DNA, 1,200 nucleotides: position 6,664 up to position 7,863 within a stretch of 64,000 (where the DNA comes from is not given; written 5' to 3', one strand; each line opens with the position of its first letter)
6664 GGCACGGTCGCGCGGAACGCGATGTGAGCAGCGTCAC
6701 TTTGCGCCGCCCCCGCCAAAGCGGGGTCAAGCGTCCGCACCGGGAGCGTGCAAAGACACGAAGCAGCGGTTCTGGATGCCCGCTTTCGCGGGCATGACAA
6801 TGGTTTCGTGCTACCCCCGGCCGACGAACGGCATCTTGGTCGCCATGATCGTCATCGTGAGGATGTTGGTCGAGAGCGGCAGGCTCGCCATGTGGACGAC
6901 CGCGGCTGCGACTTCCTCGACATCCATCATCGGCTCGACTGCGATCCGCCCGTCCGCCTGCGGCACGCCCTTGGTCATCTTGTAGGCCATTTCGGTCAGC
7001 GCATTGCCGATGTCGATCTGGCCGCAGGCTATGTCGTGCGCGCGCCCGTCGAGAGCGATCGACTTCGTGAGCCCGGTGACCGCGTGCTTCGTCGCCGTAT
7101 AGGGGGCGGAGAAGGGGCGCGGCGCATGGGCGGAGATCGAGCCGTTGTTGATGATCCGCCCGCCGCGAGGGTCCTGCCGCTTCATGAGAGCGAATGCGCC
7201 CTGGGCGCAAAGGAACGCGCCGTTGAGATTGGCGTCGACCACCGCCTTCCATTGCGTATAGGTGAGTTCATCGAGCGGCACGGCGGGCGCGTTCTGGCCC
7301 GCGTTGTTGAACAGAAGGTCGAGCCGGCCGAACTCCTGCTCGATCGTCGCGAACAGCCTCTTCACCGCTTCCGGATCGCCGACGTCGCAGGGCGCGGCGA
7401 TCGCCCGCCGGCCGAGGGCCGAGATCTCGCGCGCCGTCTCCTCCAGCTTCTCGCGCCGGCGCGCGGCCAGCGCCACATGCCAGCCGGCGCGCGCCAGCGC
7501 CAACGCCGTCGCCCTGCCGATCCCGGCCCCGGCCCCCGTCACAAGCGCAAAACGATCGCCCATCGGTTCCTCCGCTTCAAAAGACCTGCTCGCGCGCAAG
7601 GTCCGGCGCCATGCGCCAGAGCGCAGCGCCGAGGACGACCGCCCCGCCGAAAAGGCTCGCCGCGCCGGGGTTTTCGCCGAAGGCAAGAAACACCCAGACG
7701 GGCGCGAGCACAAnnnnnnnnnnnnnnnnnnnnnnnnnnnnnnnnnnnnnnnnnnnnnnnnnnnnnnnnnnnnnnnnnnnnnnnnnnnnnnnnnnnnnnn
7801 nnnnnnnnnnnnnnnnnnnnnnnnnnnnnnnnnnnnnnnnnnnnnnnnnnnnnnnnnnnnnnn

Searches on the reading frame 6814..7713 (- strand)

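Call 92: search_protein_families(library=pfam, proteins=[window:6814-7713:-], max_evalue=0.01)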
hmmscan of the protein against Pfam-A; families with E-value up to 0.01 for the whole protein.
window:6814-7713:- (300 aa): 6 families
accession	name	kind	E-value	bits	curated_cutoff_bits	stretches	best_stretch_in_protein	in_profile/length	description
PF00106.31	adh_short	-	6.4e-52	176.3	26.6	1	55-247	2-191/195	short chain dehydrogenase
PF13561.12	adh_short_C2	-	2.3e-41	142.3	27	1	60-277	1-218/236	Enoyl-(Acyl carrier protein) reductase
PF08659.16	KR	-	1.4e-12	48.3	22.6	1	57-168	4-118/180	KR domain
PF08643.16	DUF1776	-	0.00052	20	25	1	143-237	104-198/294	Fungal family of unknown function (DUF1776)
PF01370.27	Epimerase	-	0.0014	18.5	20.9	1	56-124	1-63/240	NAD dependent epimerase/dehydratase family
PF03435.24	Sacchrp_dh_NADP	-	0.0042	17.8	25.1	1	57-120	2-65/129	Saccharopine dehydrogenase NADP binding domain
